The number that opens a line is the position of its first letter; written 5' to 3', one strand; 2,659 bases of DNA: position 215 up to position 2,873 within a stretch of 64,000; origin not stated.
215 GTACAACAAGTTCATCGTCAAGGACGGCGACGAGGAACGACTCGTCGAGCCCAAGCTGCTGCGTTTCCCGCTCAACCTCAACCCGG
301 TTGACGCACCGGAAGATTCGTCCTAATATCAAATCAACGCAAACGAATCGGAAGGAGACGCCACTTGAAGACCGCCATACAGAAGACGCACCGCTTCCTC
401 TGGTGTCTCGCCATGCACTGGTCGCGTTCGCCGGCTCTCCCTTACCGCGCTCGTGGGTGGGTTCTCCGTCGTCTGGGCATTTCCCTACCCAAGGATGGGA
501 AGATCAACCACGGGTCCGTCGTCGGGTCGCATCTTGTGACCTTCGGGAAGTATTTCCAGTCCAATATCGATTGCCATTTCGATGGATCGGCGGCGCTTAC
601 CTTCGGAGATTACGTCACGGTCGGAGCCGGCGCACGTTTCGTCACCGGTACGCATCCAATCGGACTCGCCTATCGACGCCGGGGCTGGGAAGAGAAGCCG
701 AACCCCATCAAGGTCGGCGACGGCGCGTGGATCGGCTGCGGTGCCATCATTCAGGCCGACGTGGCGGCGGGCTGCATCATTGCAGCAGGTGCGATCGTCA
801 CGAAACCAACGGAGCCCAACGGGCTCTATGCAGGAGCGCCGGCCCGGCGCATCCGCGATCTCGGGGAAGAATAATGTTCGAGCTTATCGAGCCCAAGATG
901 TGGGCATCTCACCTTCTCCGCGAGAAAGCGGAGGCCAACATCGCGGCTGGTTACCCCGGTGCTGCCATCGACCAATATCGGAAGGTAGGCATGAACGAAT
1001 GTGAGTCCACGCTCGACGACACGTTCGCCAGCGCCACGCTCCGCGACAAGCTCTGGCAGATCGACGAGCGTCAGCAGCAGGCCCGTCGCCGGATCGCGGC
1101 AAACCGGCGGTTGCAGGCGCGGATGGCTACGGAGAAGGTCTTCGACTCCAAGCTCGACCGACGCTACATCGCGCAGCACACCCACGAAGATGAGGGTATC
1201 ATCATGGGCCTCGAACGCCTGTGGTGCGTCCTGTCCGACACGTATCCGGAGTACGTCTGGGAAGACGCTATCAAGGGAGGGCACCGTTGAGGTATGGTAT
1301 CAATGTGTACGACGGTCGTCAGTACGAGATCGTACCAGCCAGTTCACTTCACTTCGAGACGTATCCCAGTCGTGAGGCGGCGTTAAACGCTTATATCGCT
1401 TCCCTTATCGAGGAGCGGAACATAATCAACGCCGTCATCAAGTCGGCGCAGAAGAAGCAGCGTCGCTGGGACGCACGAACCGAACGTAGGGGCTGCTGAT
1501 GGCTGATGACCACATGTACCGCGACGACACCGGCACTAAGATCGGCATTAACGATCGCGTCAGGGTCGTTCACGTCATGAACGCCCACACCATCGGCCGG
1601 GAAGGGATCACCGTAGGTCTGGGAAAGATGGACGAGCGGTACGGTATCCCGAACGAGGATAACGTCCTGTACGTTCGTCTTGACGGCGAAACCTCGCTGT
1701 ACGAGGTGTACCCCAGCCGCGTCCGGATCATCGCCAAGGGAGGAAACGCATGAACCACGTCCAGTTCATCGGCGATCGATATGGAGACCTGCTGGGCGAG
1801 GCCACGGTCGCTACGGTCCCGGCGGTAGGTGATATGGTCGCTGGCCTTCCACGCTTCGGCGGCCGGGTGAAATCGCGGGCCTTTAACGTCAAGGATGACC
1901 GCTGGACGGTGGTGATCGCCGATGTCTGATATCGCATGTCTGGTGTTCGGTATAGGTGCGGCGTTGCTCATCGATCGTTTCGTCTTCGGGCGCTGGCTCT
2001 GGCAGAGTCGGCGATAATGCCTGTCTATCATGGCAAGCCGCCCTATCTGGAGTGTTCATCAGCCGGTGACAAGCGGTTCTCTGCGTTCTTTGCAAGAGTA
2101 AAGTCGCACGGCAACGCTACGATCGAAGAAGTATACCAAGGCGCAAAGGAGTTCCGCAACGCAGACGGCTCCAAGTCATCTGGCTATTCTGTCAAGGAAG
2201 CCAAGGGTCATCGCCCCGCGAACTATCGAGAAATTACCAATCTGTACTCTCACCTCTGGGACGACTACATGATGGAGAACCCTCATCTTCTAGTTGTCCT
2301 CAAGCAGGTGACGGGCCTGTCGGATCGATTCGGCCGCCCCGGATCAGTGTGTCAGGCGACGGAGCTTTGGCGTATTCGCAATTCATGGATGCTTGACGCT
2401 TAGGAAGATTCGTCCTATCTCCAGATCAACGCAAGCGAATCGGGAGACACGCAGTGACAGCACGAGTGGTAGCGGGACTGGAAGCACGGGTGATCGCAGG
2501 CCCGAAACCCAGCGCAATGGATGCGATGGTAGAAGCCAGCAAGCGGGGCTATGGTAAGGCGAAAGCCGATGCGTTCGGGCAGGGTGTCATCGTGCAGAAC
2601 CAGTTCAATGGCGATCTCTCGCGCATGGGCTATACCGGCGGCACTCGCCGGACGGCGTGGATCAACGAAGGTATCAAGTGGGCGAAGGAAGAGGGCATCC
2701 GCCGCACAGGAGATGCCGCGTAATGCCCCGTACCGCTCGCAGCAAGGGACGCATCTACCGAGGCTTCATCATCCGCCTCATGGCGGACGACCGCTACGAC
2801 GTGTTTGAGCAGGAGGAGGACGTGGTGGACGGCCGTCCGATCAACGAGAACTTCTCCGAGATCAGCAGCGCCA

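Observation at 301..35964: Thirteen copies of a ~60-bp promoter-leader cassette with a near-invariant spacer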

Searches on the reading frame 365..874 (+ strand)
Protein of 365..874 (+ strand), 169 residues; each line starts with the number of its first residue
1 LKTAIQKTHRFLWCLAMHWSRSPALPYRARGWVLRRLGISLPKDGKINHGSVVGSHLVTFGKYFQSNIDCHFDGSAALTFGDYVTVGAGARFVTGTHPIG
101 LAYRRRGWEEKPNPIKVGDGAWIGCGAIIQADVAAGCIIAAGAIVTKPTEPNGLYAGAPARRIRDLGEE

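Call 47: search_protein_families(library=phrogs, max_evalue=0.01, proteins=[window:365-874:+])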
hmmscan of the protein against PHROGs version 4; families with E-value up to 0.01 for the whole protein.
window:365-874:+ (169 aa): 3 families
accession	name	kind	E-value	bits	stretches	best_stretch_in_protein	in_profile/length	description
phrog_16087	-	unknown function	3.3e-10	40.7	1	62-164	45-169/217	-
phrog_36734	-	unknown function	5.7e-09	36.4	1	57-166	74-184/363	-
phrog_2154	-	unknown function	3.9e-06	27.5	1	113-164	125-179/185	-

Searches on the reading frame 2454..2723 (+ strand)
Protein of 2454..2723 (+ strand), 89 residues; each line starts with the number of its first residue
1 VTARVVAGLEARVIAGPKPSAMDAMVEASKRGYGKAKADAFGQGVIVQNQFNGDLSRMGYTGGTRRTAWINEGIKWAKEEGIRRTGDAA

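Call 49: find_encoding_contigs(protein=window:2454-2723:+, flank=10000, max_places=2)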
Protein window:2454-2723:+ (89 aa): 2 contigs read that carry it; 2 places shown.
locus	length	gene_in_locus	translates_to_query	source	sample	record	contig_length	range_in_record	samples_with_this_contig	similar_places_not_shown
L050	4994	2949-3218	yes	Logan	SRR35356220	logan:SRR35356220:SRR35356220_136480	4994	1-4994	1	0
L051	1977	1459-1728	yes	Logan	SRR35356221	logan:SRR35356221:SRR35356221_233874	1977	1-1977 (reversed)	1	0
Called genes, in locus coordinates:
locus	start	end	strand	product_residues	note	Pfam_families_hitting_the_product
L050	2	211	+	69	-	?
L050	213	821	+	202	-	-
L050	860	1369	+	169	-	-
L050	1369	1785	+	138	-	-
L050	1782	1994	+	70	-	-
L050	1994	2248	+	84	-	-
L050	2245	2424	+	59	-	-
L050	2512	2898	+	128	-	-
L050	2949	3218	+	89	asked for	-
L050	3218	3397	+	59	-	-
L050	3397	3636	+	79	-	-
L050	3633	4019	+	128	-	-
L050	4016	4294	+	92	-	-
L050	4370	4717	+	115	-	-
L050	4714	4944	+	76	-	-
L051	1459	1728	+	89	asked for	-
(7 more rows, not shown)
